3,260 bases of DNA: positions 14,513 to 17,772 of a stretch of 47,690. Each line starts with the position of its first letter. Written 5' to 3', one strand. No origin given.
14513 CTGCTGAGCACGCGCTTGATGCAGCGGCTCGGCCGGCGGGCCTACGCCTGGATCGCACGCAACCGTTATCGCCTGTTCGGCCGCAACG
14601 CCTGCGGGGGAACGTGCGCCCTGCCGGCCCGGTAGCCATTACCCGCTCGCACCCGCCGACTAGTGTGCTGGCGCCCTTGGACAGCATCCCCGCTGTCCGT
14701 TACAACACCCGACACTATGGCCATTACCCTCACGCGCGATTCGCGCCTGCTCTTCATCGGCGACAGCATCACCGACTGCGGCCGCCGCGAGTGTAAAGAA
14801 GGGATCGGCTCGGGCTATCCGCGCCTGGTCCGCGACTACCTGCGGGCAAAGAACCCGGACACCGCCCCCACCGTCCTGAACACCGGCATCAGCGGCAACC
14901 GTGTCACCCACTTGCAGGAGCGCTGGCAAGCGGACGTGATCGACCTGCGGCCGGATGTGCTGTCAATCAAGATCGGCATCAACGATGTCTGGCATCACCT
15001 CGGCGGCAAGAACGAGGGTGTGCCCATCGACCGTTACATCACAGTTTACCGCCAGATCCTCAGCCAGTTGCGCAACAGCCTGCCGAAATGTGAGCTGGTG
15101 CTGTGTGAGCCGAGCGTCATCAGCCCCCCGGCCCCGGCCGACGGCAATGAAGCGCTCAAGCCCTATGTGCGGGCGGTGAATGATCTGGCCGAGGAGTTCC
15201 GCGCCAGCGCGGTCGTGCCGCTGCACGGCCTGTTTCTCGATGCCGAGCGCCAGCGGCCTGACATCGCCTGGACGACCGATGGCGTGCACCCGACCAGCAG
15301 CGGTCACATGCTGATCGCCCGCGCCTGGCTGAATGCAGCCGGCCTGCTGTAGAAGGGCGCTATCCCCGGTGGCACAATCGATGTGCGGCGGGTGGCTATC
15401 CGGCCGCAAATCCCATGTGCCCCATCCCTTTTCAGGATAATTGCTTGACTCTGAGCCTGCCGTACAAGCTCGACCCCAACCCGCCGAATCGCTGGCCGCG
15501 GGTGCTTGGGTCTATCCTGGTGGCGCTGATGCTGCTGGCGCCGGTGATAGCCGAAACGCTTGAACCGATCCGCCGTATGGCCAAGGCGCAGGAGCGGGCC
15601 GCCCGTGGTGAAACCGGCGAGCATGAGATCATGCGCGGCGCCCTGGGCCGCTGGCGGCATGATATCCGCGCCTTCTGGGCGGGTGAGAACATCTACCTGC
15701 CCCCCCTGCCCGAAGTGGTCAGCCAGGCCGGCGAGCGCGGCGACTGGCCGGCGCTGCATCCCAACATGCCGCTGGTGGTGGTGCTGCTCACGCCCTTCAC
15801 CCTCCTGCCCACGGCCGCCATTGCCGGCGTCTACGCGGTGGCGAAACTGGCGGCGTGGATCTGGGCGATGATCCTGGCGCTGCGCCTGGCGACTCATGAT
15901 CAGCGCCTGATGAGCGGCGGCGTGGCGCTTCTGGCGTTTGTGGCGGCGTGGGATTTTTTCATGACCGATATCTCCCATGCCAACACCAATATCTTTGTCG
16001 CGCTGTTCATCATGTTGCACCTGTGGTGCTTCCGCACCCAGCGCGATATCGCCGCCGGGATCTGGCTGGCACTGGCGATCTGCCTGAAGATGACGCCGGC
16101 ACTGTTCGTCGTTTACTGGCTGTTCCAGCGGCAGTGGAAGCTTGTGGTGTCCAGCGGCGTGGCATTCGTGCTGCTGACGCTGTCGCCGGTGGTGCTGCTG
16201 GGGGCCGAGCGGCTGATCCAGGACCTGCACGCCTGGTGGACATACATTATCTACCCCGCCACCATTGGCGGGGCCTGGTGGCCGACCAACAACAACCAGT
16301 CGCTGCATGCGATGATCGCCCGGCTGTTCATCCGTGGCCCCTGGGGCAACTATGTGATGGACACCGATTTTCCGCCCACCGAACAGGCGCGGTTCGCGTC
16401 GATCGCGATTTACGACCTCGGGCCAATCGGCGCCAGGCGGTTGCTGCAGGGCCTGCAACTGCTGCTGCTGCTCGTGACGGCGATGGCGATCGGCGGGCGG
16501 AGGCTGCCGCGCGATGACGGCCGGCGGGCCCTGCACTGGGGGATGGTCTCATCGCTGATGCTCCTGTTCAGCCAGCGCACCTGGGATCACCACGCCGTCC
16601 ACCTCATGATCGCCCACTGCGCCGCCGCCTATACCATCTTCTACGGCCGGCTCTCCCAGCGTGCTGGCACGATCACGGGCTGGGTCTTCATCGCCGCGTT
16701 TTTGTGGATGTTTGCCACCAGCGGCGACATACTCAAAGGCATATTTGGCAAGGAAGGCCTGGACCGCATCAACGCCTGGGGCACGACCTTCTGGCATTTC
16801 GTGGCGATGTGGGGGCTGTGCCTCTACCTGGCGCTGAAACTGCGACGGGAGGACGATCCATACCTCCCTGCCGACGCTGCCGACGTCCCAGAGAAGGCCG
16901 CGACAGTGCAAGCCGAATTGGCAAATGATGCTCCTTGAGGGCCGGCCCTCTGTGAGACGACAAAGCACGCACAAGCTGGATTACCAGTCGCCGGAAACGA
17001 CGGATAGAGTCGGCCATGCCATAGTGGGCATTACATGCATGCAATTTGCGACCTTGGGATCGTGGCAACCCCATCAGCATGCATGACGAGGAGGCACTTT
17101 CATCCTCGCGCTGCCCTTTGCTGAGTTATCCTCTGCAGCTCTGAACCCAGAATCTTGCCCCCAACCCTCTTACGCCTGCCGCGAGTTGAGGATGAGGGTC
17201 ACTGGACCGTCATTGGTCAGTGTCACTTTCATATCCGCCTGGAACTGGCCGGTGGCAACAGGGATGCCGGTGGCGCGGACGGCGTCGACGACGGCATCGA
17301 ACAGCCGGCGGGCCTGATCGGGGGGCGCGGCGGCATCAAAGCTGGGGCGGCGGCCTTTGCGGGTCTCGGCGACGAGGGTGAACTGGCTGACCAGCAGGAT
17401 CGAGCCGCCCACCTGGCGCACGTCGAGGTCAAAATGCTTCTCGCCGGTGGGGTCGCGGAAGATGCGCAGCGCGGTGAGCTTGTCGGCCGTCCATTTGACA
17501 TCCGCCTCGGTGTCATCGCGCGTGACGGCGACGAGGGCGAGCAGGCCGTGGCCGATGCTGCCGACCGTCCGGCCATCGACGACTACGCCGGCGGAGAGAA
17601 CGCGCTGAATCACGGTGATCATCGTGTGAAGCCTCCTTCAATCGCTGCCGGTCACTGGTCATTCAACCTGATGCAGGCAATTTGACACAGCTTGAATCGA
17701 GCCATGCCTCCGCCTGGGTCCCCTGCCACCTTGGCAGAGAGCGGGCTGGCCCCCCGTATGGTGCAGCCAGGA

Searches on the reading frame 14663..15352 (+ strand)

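Call 18: search_protein_families(library=pfam, proteins=[window:14663-15352:+])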
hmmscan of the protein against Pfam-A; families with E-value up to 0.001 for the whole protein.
window:14663-15352:+ (229 aa): 3 families
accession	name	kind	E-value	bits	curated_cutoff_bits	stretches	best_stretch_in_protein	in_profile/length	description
PF13472.12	Lipase_GDSL_2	-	2.8e-27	96.8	32.9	1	31-216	1-177/178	GDSL-like Lipase/Acylhydrolase family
PF00657.28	Lipase_GDSL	-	3.7e-17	63.6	23.6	1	29-222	1-208/208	GDSL-like Lipase/Acylhydrolase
PF04311.20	DUF459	-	0.00081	19.2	27.2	0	70-221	33-193/197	Protein of unknown function (DUF459)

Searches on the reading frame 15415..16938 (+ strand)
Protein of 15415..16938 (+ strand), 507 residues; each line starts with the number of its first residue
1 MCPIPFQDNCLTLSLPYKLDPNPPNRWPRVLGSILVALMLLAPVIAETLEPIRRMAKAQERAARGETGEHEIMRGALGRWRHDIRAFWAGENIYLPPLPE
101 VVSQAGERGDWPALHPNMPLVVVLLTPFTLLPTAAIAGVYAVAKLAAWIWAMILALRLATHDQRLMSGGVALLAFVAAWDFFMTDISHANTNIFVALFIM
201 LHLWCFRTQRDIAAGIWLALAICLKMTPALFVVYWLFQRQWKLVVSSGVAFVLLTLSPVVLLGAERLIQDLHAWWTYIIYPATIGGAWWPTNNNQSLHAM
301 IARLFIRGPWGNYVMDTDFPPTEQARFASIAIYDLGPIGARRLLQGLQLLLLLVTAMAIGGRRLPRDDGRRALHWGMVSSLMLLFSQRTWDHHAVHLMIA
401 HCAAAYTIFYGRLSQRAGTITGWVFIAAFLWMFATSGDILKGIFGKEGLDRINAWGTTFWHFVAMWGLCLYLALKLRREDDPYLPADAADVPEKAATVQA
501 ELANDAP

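Call 18: search_protein_families(library=pfam, proteins=[window:15415-16938:+])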
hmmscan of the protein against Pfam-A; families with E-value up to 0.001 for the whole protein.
window:15415-16938:+ (507 aa): 1 family
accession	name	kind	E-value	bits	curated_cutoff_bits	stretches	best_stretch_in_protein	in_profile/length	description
PF09594.16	GT87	-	2.6e-23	83.5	25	1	119-386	5-236/237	Glycosyltransferase family 87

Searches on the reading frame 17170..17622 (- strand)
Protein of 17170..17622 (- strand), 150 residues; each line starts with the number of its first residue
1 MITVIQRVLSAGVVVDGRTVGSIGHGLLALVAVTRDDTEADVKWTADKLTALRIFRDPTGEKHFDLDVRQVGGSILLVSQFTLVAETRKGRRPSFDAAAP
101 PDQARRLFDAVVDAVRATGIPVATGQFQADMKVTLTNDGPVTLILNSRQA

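Call 18: search_protein_families(library=pfam, proteins=[window:17170-17622:-])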
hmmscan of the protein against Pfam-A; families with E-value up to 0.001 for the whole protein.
window:17170-17622:- (150 aa): 1 family
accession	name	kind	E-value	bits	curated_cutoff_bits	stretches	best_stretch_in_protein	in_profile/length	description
PF02580.21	Tyr_Deacylase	-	3.7e-52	176.9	25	1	3-145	2-143/144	D-Tyr-tRNA(Tyr) deacylase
